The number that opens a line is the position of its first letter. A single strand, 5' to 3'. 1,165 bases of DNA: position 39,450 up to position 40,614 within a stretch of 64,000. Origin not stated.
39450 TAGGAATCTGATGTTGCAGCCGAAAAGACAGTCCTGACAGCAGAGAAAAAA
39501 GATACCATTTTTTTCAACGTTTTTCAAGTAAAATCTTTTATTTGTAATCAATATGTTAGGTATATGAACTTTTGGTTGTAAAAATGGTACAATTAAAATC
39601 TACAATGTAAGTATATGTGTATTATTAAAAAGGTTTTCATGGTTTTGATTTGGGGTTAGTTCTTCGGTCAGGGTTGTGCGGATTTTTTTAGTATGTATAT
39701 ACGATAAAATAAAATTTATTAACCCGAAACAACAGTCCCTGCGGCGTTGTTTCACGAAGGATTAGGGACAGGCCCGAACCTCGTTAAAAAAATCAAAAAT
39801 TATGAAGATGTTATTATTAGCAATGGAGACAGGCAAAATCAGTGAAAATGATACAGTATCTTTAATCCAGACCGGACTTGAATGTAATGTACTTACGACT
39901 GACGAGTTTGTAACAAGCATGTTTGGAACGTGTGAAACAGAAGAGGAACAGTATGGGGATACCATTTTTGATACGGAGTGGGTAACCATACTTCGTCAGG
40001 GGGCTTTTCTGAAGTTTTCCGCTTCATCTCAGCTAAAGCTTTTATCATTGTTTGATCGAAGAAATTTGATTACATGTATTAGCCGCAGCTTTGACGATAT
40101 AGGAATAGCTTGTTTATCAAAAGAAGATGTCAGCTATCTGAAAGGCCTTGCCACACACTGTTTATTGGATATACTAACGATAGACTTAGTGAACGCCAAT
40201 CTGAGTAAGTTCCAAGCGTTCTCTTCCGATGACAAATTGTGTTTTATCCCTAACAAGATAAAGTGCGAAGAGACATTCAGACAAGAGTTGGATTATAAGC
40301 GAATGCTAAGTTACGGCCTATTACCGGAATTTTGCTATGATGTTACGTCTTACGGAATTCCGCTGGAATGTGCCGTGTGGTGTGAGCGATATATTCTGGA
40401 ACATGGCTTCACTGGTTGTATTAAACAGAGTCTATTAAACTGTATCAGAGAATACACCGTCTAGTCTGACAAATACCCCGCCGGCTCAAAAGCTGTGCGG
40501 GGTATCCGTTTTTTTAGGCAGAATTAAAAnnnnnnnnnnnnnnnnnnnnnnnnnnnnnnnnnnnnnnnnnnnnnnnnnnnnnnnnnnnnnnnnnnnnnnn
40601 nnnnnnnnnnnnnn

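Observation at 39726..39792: Unrecognised two-hairpin element repeated upstream of two unrelated genes (copy A)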

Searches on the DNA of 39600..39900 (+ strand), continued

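Call 53: search_with_rna_model(model_id=R1, sources=[L113, L114, L115, L116, L117, L118, L119, L120], max_evalue=1, show_alignments=8)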
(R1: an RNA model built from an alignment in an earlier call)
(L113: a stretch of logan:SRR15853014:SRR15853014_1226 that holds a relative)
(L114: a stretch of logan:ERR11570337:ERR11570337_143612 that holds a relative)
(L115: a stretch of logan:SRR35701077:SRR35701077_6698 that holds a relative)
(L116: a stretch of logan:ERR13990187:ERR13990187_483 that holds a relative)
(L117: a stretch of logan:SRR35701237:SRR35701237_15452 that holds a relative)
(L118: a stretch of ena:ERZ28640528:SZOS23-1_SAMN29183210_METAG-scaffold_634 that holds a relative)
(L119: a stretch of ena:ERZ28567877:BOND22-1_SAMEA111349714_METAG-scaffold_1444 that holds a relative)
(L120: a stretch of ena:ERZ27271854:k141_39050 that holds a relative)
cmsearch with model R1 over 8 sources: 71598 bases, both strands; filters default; matches with E-value up to 1: 8.
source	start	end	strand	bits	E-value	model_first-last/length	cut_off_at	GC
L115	5134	5213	+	96.1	3.8e-19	1-79/79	no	0.47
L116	5924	6003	+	96.1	3.8e-19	1-79/79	no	0.47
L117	4704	4783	+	96.1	3.8e-19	1-79/79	no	0.47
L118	5924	6003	+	96.1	3.8e-19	1-79/79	no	0.47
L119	5924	6003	+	96.1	3.8e-19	1-79/79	no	0.47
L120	3471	3550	+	96.1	3.8e-19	1-79/79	no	0.47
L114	443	522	+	95.2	6.1e-19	1-79/79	no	0.46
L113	5924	6003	+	93.9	1.2e-18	1-79/79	no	0.46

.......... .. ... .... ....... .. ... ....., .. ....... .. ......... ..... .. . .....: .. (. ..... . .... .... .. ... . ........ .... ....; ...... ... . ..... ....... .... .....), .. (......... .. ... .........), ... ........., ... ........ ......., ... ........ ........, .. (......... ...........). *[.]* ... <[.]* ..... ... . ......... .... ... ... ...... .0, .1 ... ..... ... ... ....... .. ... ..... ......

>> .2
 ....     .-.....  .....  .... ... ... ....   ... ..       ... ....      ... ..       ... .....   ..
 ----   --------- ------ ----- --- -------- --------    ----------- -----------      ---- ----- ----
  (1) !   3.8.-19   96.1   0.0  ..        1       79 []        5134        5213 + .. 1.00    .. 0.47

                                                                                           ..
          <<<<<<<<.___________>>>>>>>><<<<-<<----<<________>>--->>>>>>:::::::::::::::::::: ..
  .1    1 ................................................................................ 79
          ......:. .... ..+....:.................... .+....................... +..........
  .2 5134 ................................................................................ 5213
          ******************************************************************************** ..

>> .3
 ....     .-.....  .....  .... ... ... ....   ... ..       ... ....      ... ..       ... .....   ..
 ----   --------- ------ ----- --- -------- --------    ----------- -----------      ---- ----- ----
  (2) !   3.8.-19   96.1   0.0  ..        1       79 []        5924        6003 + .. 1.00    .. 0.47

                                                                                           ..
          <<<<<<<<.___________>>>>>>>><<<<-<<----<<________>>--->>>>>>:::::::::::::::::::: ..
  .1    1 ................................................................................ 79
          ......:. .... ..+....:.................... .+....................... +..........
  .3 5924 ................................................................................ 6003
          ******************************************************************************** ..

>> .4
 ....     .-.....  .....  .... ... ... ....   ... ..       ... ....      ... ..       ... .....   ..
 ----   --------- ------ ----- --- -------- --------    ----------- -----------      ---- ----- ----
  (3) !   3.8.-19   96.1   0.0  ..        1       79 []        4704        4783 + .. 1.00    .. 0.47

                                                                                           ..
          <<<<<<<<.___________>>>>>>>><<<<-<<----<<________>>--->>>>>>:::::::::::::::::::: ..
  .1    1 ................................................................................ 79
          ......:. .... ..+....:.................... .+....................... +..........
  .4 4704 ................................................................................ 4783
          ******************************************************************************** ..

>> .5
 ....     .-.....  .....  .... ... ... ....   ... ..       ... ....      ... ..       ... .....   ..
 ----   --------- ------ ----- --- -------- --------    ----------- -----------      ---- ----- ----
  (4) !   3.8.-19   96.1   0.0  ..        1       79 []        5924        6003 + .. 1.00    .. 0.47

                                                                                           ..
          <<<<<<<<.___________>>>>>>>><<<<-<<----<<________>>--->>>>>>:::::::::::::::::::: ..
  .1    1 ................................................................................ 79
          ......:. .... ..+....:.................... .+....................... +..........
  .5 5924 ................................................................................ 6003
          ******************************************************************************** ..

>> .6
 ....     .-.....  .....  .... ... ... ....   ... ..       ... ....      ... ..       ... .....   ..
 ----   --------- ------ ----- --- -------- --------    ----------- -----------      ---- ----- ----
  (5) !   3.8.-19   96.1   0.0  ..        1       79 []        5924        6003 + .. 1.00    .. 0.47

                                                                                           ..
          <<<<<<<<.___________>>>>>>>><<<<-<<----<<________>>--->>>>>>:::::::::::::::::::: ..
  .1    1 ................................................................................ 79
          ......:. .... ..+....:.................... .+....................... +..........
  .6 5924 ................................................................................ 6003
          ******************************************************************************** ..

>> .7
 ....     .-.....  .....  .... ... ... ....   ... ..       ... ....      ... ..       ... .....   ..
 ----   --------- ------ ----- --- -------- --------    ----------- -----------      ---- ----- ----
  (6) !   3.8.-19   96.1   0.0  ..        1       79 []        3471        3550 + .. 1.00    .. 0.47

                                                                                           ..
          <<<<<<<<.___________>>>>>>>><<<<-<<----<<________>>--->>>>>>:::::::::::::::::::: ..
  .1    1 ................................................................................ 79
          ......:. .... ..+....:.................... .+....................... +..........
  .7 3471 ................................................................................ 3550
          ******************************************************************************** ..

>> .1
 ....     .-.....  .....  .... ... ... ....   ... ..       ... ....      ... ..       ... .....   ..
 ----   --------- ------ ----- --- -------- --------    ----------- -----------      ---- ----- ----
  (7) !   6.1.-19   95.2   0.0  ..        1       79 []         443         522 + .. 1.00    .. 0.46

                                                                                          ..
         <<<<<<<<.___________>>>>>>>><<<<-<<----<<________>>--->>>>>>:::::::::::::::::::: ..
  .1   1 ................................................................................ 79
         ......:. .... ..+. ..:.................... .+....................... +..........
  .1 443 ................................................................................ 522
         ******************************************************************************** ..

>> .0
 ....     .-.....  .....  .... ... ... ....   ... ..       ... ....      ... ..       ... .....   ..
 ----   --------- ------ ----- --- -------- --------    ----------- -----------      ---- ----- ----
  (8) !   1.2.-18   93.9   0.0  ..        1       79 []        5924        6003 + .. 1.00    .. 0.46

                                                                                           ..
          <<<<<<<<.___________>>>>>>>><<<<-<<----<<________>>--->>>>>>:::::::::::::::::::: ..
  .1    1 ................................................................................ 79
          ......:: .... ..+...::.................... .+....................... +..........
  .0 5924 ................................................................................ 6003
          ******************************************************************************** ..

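Call 67: search_with_rna_model(model_id=R1, sources=[L121, L122], max_evalue=10, filters=off, show_alignments=4)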
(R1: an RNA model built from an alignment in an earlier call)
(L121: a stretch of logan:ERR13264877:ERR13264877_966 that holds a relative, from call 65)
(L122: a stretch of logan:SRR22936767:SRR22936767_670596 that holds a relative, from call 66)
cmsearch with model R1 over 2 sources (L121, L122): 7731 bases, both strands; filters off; matches with E-value up to 10: 14.
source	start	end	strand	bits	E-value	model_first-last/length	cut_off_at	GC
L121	2925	3003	+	89.1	1.5e-18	1-79/79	no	0.46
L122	122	206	+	68.5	5.3e-14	1-79/79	no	0.32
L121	5379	5439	-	12.1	0.17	1-79/79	no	0.3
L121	2902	2952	-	12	0.18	1-79/79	no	0.37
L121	3766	3837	+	11.3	0.26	1-79/79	no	0.44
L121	2385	2443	-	10.4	0.41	1-79/79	no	0.24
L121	313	389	-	7.9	1.5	1-79/79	no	0.32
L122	501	590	+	6.8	2.6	1-79/79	no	0.48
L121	422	516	-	6.7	2.7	1-79/79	no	0.28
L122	88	154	-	6.6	2.9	1-79/79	no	0.25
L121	930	997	+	6.4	3.1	1-79/79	no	0.47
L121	2114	2186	+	5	6.3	1-79/79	no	0.55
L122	594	618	+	4.6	7.8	30-57/79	no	0.36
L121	366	464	+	4.3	9.3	1-79/79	no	0.35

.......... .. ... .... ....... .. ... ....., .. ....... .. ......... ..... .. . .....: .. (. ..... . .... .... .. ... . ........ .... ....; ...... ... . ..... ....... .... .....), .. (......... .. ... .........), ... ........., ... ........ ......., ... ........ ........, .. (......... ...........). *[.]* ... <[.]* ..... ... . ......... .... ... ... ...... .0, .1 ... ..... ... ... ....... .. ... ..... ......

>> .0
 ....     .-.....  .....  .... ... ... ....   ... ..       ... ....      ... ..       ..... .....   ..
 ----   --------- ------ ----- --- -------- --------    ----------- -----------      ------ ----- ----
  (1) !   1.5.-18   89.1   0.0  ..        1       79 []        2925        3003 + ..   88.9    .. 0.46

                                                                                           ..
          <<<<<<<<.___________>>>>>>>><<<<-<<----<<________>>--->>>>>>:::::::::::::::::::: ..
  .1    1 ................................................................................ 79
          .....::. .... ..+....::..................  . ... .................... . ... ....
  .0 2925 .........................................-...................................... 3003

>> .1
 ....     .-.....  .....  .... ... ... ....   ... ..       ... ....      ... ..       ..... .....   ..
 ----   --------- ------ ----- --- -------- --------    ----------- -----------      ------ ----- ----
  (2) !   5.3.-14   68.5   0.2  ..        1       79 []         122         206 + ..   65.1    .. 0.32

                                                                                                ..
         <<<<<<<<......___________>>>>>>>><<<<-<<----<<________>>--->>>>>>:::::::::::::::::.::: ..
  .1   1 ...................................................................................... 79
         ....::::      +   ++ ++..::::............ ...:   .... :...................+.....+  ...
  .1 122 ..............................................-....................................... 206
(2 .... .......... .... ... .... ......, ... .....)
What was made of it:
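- They all keep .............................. (calls 53, 67).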

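Call 77: search_with_rna_model(model_id=R1, sources=[window, L005, L007, L008, L009, L010, L011, L013, L014, L018, L015, L038, L073, L077, L052, L047, L027, L080, L028, L121, L122, L113], max_evalue=0.000001, make_alignment=true)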
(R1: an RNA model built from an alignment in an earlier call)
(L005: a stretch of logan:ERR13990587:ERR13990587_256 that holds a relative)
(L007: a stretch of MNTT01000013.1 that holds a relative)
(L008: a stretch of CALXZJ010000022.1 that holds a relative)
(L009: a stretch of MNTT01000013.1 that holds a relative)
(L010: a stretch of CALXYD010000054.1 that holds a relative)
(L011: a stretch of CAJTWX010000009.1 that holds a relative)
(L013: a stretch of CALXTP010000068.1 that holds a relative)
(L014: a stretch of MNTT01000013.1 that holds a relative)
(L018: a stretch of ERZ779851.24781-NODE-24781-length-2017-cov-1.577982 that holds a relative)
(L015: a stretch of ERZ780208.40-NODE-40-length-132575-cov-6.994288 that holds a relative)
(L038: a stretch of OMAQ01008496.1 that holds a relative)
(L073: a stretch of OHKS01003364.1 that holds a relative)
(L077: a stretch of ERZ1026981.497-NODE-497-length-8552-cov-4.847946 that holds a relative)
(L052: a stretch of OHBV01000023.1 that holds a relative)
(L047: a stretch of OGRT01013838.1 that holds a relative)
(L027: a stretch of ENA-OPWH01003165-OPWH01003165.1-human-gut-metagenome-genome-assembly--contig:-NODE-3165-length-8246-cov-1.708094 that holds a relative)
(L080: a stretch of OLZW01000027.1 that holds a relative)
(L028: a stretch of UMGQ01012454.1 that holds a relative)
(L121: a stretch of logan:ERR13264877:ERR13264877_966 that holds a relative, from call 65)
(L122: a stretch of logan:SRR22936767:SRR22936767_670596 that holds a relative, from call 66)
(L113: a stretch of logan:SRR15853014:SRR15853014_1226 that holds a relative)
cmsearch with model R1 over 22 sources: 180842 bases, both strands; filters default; matches with E-value up to 0.000001: 25.
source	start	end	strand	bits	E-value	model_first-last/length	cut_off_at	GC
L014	4292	4371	-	96.1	9.6e-19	1-79/79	no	0.47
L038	1020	1099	-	96.1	9.6e-19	1-79/79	no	0.47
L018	723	802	+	95.2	1.5e-18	1-79/79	no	0.46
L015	160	239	+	95.1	1.6e-18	1-79/79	no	0.44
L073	2108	2187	-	94.5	2.2e-18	1-79/79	no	0.44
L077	4113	4192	+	94.3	2.4e-18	1-79/79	no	0.43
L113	5924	6003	+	93.9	2.9e-18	1-79/79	no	0.46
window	39726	39804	+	93.6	3.5e-18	1-79/79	no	0.44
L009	4259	4338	-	93.1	4.5e-18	1-79/79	no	0.45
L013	3009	3086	+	92.1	7.6e-18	1-79/79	no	0.46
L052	1471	1550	+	91.5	1e-17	1-79/79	no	0.45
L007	3342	3421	-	90.4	1.8e-17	1-79/79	no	0.45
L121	2925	3003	+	89.1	3.5e-17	1-79/79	no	0.46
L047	789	869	-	88.8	4e-17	1-79/79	no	0.42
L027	1144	1223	-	88.6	4.5e-17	1-79/79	no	0.44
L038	278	356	-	88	6e-17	1-79/79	no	0.39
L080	7133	7212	+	88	6.1e-17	1-79/79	no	0.46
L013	3636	3715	+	87.5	7.9e-17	1-79/79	no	0.41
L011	426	504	+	86.4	1.4e-16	1-79/79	no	0.42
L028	396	474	-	83.5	5.9e-16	1-79/79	no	0.46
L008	1494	1576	+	81.4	1.7e-15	1-79/79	no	0.36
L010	4712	4790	-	78.1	9.6e-15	1-79/79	no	0.46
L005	1166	1240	+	70.8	4e-13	1-79/79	no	0.43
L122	122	206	+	68.6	1.2e-12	1-79/79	no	0.32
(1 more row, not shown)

Alignment A7: 25 matches aligned to the model, 101 columns, each read 5' to 3' on its own strand. Consensus structure (alignment columns), stored with it:
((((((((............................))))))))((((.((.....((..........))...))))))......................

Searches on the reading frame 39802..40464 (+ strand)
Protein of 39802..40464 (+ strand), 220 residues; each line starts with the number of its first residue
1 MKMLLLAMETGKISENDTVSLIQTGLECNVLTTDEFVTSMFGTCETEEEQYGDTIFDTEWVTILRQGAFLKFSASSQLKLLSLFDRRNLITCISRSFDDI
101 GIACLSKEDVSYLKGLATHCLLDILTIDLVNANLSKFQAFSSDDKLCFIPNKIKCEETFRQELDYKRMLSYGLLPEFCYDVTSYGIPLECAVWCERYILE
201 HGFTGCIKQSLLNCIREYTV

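Call 11: find_encoding_contigs(protein=window:39802-40464:+, flank=3000, max_places=10)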
Protein window:39802-40464:+ (220 aa): 15 contigs read that carry it; 3 places shown.
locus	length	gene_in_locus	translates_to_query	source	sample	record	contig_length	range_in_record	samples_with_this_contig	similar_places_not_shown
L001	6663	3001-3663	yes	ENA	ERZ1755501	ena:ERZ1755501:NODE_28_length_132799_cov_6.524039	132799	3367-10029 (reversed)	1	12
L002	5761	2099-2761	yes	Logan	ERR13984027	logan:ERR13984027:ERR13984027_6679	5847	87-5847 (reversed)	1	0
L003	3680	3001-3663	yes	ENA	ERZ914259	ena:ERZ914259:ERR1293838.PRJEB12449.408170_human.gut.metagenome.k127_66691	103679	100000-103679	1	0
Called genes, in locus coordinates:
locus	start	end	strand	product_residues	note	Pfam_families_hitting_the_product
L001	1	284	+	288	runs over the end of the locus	PF01170:UPF0020 (weak), PF05175:MTS, PF06325:PrmA (weak), PF13489:Methyltransf_23 (weak), PF13847:Methyltransf_31, PF08241:Methyltransf_11 (weak), PF08242:Methyltransf_12 (weak), PF13649:Methyltransf_25, +1 more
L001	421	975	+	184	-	PF13763:DUF4167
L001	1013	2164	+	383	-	PF00149:Metallophos, PF12850:Metallophos_2 (weak)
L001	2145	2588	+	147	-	-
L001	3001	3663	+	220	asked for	-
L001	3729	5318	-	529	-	PF00009:GTP_EFTU, PF01926:MMR_HSR1 (weak), PF22042:EF-G_D2, PF03144:GTP_EFTU_D2, PF16658:RF3_C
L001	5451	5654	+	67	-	-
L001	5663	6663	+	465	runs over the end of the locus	PF02881:SRP54_N, PF00448:SRP54, PF01656:CbiA (weak), PF02978:SRP_SPB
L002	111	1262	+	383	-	PF00149:Metallophos, PF12850:Metallophos_2 (weak)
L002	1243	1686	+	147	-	-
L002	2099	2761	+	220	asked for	-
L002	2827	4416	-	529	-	PF00009:GTP_EFTU, PF01926:MMR_HSR1 (weak), PF22042:EF-G_D2, PF03144:GTP_EFTU_D2, PF16658:RF3_C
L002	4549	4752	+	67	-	-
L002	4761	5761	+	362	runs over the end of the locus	?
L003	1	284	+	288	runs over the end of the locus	PF01170:UPF0020 (weak), PF05175:MTS, PF06325:PrmA (weak), PF13489:Methyltransf_23 (weak), PF13847:Methyltransf_31, PF08241:Methyltransf_11 (weak), PF08242:Methyltransf_12 (weak), PF13649:Methyltransf_25, +1 more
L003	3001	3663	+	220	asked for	-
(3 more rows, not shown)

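Call 38: search_protein_families(library=pfam, max_evalue=0.1, proteins=[window:39802-40464:+])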
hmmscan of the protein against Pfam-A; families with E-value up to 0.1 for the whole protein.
window:39802-40464:+ (220 aa): 0 families
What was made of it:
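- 39802..40464 (+): Controlled ORF A: 220-aa Cys-rich orphan that varies strongly between strains. No Pfam hit (call 38).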

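Call 47: find_homologous_proteins(query=window:39802-40464:+, max_evalue=0.001)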
Query window:39802-40464:+ (220 aa): 2 proteins with E <= 0.001 among 117 candidates.
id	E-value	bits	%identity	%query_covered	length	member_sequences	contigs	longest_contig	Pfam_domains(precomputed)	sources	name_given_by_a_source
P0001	5.0e-141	485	99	100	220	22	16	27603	-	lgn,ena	-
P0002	3.0e-63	231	89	55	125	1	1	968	-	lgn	-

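Call 63: predict_structure(protein=window:39802-40464:+)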
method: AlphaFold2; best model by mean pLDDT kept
length: 220 residues; sequences in the alignment: 1
mean_pLDDT: 37.8   pTM: 0.28
mean pLDDT of the five models: 37.8, 35.0, 33.6, 29.6, 28.1
residues with pLDDT >= 90: 0; 70-90: 0; 50-70: 20; < 50: 200
segments of 3 or more residues with pLDDT < 50: 1-154, 156-176, 180-185, 204-220
pLDDT, mean of each block of 10 residues (from residue 1): 27 33 32 37 32 28 31 34 35 35 39 33 28 38 41 47 39 47 48 59 47 40
secondary structure, 60 per line:
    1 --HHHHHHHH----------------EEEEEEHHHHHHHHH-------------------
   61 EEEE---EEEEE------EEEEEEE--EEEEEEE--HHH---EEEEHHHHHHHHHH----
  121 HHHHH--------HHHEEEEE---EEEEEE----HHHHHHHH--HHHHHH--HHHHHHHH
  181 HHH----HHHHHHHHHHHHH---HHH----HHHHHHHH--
elements in order: H3-10 E27-32 H33-41 E61-64 E68-72 E79-85 E88-94 E103-106 H107-116 H121-125 E137-141 E145-150 H155-162 H165-170 H173-183 H188-200 H211-218
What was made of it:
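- Tried and rejected: The AlphaFold model had pLDDT 38 and was unusable, so I ran no fold search (call 63).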

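Call 64: search_protein_representatives(protein=window:39802-40464:+)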
Query: 220 residues. Proteins with E-value up to 0.001 (for the whole library): 4; up to 1e-10: 2; up to 1e-30: 1. The best 4 are listed.
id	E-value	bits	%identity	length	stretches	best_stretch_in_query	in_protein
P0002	9.4e-64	231.2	90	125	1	40-160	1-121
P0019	6.9e-13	64.9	36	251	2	1-90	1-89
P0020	4.8e-04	36.0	68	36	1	1-34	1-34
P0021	7.6e-04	35.4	35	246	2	1-69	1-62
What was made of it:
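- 39802..40464 (+): Only 4 relatives among 1.8 billion representatives (call 64).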

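Call 65: find_encoding_contigs(protein=P0019, flank=3000, max_places=4)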
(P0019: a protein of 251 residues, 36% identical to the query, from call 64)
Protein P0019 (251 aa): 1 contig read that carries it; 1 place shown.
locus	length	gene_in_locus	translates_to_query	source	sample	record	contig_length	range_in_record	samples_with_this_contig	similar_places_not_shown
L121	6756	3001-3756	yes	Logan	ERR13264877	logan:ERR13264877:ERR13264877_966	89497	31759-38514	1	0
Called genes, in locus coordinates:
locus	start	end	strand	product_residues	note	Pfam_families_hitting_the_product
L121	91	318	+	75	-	-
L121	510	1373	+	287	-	PF11449:ArsP_2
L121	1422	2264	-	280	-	PF01261:AP_endonuc_2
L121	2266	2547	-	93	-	-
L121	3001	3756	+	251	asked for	-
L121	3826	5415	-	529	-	PF00009:GTP_EFTU, PF01926:MMR_HSR1 (weak), PF22042:EF-G_D2, PF03144:GTP_EFTU_D2, PF16658:RF3_C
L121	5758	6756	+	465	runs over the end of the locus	PF02881:SRP54_N, PF00448:SRP54, PF01656:CbiA (weak), PF02978:SRP_SPB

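Call 66: find_encoding_contigs(protein=P0021, flank=3000, max_places=4)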
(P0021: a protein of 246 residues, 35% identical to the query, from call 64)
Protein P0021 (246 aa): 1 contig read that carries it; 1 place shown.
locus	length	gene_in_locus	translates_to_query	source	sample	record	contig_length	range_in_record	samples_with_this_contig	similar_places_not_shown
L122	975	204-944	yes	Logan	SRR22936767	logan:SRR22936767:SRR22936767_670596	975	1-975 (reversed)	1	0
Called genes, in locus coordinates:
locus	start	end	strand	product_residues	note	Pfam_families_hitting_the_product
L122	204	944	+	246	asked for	-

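Call 89: find_homologous_proteins(query=P0021, max_evalue=0.001)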
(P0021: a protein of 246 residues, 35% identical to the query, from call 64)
Query P0021 (246 aa): 1 proteins with E <= 0.001 among 393 candidates.
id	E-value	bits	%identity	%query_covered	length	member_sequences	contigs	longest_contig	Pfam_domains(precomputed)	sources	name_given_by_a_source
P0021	2.0e-161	553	100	100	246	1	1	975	-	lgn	-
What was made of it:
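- Tried and rejected: Homologue searches gave almost nothing (calls 47, 64, 89).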
